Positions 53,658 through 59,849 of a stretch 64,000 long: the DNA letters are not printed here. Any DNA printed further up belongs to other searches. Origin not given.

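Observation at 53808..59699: Orphan giant TpsA/FHA-like exoprotein with an integrin-like FG-GAP propeller and a polymorphic-looking C-terminus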

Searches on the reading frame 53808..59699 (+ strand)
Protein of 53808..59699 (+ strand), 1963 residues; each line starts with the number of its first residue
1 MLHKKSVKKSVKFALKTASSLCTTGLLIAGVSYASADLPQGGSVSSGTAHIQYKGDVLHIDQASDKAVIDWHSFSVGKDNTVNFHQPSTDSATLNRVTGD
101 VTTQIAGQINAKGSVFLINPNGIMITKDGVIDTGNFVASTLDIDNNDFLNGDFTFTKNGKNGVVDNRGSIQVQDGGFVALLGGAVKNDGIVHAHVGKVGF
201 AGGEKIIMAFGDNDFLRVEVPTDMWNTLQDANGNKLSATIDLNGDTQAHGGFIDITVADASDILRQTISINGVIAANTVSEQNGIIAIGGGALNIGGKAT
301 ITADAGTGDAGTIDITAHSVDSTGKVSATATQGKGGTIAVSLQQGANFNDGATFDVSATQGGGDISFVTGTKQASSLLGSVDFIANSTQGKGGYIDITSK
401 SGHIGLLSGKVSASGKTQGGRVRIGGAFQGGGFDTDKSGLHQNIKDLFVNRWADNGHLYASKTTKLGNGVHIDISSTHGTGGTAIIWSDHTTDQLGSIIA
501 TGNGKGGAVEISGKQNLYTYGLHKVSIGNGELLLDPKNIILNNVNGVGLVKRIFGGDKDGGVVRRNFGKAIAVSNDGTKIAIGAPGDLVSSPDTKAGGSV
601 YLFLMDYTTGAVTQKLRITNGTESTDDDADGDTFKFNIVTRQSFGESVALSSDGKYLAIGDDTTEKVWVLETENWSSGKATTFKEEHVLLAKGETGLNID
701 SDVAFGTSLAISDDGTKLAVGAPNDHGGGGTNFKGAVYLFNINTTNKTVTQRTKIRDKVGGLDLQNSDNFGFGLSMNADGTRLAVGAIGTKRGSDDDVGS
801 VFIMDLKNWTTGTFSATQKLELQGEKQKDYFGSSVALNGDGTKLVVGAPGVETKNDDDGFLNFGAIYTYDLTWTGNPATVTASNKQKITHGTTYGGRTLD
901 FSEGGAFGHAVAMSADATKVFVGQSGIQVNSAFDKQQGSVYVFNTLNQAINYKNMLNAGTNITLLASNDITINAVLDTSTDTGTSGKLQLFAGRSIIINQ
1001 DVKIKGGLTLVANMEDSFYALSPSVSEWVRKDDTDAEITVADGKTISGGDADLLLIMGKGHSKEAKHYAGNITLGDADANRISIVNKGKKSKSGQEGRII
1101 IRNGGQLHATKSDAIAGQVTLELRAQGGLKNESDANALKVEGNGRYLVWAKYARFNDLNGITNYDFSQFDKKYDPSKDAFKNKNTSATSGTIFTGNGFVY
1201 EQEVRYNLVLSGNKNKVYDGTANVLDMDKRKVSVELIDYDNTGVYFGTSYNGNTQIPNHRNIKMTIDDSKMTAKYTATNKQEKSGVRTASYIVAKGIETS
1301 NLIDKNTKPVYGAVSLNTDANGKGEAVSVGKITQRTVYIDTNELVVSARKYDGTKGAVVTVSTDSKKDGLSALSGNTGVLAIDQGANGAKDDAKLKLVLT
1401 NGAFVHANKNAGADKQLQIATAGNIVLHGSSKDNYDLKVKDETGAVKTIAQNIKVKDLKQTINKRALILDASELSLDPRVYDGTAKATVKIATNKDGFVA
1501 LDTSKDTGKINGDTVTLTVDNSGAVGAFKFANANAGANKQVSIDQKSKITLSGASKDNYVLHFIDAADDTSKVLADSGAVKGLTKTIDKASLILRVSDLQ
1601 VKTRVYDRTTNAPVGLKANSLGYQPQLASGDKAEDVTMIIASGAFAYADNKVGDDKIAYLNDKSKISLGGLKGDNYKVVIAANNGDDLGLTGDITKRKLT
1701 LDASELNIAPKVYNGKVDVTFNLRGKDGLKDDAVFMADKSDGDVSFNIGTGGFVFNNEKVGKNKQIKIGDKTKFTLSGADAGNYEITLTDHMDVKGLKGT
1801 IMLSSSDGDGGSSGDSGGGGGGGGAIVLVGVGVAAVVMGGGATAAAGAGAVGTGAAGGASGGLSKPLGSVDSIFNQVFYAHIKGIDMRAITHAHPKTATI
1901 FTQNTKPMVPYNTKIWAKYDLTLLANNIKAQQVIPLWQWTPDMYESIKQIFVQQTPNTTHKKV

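Call 4: search_protein_families(library=pfam, proteins=[window:53808-59699:+], max_evalue=0.1)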
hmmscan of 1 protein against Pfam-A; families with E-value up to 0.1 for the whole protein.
window:53808-59699:+ (1963 aa): 4 families
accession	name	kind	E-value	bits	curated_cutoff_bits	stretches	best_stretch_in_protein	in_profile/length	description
PF05860.19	TPS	-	1.9e-29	103.8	33.5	1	38-298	4-247/252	TPS secretion domain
PF14312.12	FG-GAP_2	-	4.1e-22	78.5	23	4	817-869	4-49/49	FG-GAP repeat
PF18657.6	YDG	-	7.6e-14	52.2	25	3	1695-1787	1-81/85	YDG domain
PF13473.12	Cupredoxin_1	-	0.014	15.8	27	0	1755-1796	59-100/104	Cupredoxin-like domain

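Call 5: search_protein_families(library=ncbifam, proteins=[window:53808-59699:+], max_evalue=0.1)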
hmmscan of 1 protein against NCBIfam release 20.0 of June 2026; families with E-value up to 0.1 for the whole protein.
window:53808-59699:+ (1963 aa): 2 families
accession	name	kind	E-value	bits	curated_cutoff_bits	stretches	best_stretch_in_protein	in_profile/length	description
TIGR01901.1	adhes_NPXG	domain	1e-20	73.4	29.1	1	69-143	2-78/79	filamentous hemagglutinin N-terminal domain-containing protein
NF012204.1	adhes_FxxPxG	domain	1.6e-06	28.1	60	1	63-193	9-136/153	leukotoxin LktA family filamentous adhesin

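Call 9: find_encoding_contigs(protein=window:53808-59699:+, flank=10000, max_places=6)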
Protein window:53808-59699:+ (1963 aa): 1 contig read that carries it; 1 place shown.
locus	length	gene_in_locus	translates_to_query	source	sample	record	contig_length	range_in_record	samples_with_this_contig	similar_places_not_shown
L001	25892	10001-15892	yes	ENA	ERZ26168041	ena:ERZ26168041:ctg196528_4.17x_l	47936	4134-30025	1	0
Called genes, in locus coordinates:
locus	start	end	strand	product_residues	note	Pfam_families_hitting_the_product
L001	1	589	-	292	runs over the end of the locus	PF00528:BPD_transp_1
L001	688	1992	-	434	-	PF01547:SBP_bac_1, PF13416:SBP_bac_8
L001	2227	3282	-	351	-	PF04198:Sugar-bind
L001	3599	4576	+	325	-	PF00532:Peripla_BP_1, PF13407:Peripla_BP_4, PF13377:Peripla_BP_3 (faint)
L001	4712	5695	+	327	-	PF02653:BPD_transp_2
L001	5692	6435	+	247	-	PF09818:ABC_ATPase (faint), PF00005:ABC_tran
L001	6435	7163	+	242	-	PF00106:adh_short, PF05368:NmrA (weak), PF08659:KR, PF01370:Epimerase, PF13460:NAD_binding_10, PF13561:adh_short_C2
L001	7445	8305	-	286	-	PF13276:HTH_21, PF00665:rve, PF13683:rve_3, PF13333:rve_2 (weak)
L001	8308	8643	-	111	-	PF01527:HTH_Tnp_1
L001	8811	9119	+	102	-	PF01817:CM_2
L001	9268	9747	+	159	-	-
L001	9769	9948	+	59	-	-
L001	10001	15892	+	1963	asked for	PF05860:TPS, PF14312:FG-GAP_2 (weak), PF18657:YDG (weak)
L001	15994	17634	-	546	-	PF00118:Cpn60_TCP1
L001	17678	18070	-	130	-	PF00166:Cpn10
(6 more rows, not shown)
